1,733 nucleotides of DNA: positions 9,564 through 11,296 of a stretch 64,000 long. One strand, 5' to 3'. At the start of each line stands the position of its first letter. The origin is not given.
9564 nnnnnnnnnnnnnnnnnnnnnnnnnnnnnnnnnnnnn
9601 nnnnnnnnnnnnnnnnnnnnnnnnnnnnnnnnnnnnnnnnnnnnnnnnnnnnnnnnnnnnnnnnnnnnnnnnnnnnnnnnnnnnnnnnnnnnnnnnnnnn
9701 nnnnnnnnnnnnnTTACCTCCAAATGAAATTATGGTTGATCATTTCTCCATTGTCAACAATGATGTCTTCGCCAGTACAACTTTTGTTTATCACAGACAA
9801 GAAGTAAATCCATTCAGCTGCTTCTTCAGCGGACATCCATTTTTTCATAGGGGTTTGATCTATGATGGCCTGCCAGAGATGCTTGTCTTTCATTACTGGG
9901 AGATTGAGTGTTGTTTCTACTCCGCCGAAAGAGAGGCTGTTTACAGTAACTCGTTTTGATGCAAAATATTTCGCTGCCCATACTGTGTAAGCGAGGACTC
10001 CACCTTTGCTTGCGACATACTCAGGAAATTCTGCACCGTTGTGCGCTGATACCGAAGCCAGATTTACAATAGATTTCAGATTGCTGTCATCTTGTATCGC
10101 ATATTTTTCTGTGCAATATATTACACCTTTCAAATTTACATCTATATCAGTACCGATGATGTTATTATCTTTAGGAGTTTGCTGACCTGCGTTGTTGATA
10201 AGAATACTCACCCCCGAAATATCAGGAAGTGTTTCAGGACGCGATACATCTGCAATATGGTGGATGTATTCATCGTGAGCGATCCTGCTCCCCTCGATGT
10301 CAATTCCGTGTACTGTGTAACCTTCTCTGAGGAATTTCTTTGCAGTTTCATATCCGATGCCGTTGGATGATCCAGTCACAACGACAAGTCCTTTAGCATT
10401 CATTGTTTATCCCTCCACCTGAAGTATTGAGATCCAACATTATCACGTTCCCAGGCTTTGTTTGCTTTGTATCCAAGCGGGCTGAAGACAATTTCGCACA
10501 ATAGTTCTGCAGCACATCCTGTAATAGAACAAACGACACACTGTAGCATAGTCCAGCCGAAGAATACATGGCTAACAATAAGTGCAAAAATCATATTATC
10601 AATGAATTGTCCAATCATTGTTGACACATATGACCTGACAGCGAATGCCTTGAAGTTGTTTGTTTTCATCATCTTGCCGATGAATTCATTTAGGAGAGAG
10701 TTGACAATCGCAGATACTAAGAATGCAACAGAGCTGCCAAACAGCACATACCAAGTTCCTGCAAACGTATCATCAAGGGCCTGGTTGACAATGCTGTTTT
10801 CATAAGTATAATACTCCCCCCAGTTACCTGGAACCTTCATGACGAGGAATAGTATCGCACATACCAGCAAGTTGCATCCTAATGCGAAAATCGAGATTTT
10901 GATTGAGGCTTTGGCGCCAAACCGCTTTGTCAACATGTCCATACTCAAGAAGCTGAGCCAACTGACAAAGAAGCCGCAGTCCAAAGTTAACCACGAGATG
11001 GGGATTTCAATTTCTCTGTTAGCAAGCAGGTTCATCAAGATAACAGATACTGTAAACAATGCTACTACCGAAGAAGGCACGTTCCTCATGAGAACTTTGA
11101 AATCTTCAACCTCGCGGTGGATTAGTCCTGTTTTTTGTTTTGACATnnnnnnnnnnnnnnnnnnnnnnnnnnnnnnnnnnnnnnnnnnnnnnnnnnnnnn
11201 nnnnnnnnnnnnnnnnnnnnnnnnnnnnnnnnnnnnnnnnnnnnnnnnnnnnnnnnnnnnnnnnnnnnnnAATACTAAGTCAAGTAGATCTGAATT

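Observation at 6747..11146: Complete preQ1 operon extended by an SDR oxidoreductase and a precursor transporter, with no DpdA/TGT visible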

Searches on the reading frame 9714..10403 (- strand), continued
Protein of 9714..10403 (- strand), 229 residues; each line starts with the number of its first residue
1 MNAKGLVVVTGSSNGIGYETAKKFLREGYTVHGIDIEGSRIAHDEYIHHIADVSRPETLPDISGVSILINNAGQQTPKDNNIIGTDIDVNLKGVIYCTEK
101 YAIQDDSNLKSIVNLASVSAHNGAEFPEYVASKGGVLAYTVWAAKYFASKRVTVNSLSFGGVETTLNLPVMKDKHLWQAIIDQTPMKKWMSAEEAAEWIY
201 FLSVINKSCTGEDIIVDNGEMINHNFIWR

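Call 109: fold_search(model_id=the predicted structure, library=pdb)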
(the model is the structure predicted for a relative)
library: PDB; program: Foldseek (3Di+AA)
matches with E <= 10: 2000; with E <= 0.001: 1960
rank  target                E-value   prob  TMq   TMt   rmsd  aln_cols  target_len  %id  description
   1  4avy_A                4.2e-15  1.00  0.80  0.77   3.5       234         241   26  The AEROPATH project and Pseudomonas aeruginosa high-throughput crystallographic studies for assessment of potential t (released 2012-12-12)
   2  5t2u_D                5.0e-15  1.00  0.78  0.75   4.2       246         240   26  short chain dehydrogenase/reductase family protein (released 2017-02-15)
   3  4nbt_A                6.4e-15  1.00  0.83  0.79   3.3       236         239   27  Crystal structure of FabG from Acholeplasma laidlawii (released 2013-12-04)
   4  2cfc_A                6.8e-15  1.00  0.78  0.72   4.1       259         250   22  structural basis for stereo selectivity in the (R)- and (S)- hydroxypropylethane thiosulfonate dehydrogenases (released 2006-07-26)
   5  2dtd_A                8.2e-15  1.00  0.78  0.71   4.4       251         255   28  Structure of Thermoplasma acidophilum aldohexose dehydrogenase (AldT) in ligand-free form (released 2007-03-27)
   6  2wdz_A                1.1e-14  1.00  0.78  0.71   3.9       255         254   25  Crystal structure of the short chain dehydrogenase Galactitol- Dehydrogenase (GatDH) of Rhodobacter sphaeroides in com (released 2010-03-31)
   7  5t2u_A                1.3e-14  1.00  0.76  0.72   4.2       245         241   27  short chain dehydrogenase/reductase family protein (released 2017-02-15)
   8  5b1y_B                1.4e-14  1.00  0.72  0.68   4.6       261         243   24  Crystal structure of NADPH bound carbonyl reductase from Aeropyrum pernix (released 2016-06-15)
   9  8y46_B                1.6e-14  1.00  0.78  0.72   4.2       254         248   24  Crystal structure of L-2-keto-3-deoxyfuconate 4-dehydrogenase bound to L-KDF or L-2,4-DKDF (released 2024-07-10)
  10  2zk7_A                1.6e-14  1.00  0.74  0.74   4.2       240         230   28  Structure of a C-terminal deletion mutant of Thermoplasma acidophilum aldohexose dehydrogenase (AldT) (released 2009-01-13)
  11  4dqx_A                1.9e-14  1.00  0.81  0.73   4.0       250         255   26  Crystal structure of a short chain dehydrogenase from Rhizobium etli CFN 42 (released 2012-02-29)
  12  5t2u_B                1.9e-14  1.00  0.77  0.75   3.9       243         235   27  short chain dehydrogenase/reductase family protein (released 2017-02-15)
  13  7tzp_A                1.9e-14  1.00  0.73  0.68   4.2       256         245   26  Crystal Structure of Putataive Short-Chain Dehydrogenase/Reductase (FabG) from Klebsiella pneumoniae subsp. pneumoniae (released 2022-03-02)
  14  7tzp_E                2.2e-14  1.00  0.74  0.70   4.3       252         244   26  Crystal Structure of Putataive Short-Chain Dehydrogenase/Reductase (FabG) from Klebsiella pneumoniae subsp. pneumoniae (released 2022-03-02)
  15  4npc_A                2.5e-14  1.00  0.83  0.76   3.5       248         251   27  Crystal Structure of an Oxidoreductase, Short-Chain Dehydrogenase/Reductase Family Protein from Brucella suis (released 2013-12-11)
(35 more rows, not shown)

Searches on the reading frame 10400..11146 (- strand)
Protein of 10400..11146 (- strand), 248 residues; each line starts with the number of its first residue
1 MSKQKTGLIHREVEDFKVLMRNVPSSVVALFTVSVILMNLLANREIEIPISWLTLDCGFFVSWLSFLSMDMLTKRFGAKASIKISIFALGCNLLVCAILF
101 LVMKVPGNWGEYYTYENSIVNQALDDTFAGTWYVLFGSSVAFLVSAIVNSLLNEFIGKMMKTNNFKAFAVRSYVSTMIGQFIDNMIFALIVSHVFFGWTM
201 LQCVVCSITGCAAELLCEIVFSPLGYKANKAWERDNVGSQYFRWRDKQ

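Call 3: search_protein_families(library=pfam, proteins=[window:10400-11146:-], max_evalue=0.01)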
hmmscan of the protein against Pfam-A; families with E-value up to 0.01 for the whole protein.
window:10400-11146:- (248 aa): 1 family
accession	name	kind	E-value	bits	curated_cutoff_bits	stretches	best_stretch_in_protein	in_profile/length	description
PF02592.20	Vut_1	-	4.4e-24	86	27.2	1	56-226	1-150/152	Putative vitamin uptake transporter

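Call 4: search_protein_families(library=ncbifam, proteins=[window:10400-11146:-], max_evalue=0.001)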
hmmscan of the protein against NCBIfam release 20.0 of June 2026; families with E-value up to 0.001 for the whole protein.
window:10400-11146:- (248 aa): 1 family
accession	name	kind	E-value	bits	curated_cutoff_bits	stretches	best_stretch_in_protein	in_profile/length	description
TIGR00697.1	TIGR00697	equivalog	3.4e-11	43.3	50.95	1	28-222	6-175/201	queuosine precursor transporter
